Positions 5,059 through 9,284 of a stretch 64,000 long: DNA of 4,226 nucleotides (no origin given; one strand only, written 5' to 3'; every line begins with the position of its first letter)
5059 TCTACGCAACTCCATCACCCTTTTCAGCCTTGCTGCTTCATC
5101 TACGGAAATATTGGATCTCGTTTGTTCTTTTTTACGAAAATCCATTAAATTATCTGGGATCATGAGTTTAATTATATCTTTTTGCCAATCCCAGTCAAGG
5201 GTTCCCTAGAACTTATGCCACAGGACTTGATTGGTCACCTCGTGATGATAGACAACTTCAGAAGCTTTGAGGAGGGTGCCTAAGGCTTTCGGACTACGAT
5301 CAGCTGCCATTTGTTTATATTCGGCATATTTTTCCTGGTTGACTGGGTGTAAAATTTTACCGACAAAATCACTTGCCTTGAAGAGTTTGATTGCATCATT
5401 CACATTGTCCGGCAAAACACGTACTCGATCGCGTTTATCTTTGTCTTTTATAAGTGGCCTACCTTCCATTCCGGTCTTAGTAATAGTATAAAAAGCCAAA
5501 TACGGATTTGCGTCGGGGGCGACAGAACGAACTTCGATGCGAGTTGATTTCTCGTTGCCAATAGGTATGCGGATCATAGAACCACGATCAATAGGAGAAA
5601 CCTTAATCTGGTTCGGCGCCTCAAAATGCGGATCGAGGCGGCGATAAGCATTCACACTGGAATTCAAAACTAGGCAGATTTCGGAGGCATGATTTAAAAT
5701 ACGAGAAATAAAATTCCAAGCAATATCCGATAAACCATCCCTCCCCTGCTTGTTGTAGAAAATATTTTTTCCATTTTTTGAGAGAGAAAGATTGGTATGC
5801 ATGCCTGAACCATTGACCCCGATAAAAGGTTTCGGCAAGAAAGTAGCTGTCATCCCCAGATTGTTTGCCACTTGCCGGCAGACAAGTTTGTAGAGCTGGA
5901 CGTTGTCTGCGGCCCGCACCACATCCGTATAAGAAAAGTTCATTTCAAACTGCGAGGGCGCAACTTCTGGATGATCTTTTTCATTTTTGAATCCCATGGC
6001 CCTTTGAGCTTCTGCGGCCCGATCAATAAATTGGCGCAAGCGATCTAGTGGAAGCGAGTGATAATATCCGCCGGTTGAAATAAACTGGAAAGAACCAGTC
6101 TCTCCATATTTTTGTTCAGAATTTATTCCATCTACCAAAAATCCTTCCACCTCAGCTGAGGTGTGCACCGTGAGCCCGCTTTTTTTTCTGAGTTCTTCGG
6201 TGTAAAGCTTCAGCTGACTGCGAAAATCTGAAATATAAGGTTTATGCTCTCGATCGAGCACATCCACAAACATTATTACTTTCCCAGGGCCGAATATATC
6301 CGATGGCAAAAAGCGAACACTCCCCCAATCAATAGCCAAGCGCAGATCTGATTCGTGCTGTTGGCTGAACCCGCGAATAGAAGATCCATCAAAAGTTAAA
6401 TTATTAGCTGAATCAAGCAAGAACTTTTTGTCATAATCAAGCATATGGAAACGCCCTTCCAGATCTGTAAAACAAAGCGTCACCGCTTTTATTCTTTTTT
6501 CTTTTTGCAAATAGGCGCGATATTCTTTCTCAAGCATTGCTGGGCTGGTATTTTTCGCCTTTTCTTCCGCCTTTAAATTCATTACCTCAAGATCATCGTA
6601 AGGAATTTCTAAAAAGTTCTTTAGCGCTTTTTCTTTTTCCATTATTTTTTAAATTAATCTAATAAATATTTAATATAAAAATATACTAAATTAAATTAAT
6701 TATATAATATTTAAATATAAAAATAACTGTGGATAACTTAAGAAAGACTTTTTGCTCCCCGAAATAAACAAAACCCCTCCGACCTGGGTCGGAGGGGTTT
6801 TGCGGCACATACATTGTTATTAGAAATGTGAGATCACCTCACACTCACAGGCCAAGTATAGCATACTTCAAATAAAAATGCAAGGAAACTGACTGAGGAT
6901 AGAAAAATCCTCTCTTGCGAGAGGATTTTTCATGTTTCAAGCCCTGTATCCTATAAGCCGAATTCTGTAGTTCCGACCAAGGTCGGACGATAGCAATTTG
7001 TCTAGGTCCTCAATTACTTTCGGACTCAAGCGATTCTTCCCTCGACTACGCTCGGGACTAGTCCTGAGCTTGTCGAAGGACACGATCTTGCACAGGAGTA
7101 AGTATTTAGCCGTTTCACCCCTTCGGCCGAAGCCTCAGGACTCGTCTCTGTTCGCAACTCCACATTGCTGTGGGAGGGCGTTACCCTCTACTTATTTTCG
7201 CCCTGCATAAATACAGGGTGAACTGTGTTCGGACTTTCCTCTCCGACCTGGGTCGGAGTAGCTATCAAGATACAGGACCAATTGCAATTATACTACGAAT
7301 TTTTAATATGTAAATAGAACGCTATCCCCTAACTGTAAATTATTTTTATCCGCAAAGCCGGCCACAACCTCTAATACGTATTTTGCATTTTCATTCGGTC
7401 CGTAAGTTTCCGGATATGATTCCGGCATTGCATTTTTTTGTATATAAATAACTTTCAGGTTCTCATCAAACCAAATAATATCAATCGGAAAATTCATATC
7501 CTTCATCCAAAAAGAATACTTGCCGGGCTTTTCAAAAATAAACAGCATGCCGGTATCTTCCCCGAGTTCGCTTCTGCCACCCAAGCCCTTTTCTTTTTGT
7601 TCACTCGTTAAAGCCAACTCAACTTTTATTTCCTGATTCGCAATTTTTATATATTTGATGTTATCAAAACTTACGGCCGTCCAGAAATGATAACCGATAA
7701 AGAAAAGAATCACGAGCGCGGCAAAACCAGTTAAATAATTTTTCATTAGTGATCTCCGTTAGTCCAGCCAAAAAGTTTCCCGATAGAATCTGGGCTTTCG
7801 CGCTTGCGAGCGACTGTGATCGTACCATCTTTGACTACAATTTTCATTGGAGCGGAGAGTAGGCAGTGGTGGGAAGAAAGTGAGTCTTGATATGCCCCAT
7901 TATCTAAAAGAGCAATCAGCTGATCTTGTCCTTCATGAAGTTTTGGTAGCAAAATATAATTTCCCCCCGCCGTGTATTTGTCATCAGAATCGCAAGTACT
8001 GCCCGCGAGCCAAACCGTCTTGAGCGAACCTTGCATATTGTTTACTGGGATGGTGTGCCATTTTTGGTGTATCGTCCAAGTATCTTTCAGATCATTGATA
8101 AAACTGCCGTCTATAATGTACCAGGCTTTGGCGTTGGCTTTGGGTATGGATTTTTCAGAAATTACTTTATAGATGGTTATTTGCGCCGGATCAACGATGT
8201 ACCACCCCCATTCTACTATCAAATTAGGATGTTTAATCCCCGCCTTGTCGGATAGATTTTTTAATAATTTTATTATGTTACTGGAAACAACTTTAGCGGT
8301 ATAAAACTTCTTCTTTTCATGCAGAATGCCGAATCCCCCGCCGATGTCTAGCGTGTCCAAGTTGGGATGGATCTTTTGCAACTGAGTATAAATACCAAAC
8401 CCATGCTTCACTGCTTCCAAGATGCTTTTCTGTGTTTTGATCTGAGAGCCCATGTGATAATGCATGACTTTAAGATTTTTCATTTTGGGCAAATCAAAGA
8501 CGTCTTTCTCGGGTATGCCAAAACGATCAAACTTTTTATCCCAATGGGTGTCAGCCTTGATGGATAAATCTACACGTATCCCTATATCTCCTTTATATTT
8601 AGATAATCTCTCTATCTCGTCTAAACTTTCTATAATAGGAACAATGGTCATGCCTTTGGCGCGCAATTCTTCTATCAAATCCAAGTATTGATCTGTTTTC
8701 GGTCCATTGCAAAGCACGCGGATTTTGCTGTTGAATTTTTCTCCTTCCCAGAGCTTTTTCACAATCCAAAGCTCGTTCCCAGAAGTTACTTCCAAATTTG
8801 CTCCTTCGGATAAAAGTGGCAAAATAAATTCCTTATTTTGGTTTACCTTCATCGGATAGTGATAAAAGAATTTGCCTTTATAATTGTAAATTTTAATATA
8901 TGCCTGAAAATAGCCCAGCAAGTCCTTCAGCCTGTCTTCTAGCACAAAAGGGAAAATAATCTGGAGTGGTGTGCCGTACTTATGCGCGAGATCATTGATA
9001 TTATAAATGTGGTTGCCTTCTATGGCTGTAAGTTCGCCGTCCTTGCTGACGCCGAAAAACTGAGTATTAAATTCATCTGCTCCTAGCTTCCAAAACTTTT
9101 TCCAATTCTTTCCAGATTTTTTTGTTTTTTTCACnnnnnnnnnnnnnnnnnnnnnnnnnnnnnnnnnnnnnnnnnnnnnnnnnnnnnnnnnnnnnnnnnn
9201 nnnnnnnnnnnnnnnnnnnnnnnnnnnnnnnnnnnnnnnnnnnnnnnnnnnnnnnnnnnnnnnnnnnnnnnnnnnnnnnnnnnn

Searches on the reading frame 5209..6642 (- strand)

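Call 32: search_protein_families(library=pfam, proteins=[window:5209-6642:-])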
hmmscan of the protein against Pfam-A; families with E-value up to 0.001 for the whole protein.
window:5209-6642:- (478 aa): 2 families
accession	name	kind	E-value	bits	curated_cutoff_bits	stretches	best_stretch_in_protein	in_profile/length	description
PF00120.29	Gln-synt_C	-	2.4e-74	250.9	24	1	140-447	4-329/344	Glutamine synthetase, catalytic domain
PF03951.24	Gln-synt_N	-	7.4e-11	42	33.4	1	51-130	2-81/82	Glutamine synthetase, beta-Grasp domain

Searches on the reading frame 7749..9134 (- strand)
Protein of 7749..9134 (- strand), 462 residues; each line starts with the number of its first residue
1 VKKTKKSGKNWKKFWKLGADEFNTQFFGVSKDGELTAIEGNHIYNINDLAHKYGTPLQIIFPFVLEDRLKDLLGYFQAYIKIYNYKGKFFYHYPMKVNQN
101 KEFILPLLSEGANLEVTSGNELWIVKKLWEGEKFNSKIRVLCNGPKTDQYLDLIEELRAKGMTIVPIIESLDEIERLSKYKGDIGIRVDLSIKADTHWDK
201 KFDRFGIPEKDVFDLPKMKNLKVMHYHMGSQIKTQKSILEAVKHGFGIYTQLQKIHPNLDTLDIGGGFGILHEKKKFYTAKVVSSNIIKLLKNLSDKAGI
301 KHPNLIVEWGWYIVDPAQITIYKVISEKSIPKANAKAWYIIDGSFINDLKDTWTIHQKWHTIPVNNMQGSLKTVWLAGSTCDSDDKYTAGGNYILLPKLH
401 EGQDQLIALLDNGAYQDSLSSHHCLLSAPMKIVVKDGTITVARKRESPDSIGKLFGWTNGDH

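Call 32: search_protein_families(library=pfam, proteins=[window:7749-9134:-])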
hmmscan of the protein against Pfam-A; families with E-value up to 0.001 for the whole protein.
window:7749-9134:- (462 aa): 2 families
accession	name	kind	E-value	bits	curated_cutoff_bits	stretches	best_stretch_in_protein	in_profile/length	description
PF02784.22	Orn_Arg_deC_N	-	5.8e-26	91.8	23.4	1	88-314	17-246/247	Pyridoxal-dependent decarboxylase, pyridoxal binding domain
PF00278.28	Orn_DAP_Arg_deC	-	7.8e-08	32.9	23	1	312-403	2-87/95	Pyridoxal-dependent decarboxylase, C-terminal sheet domain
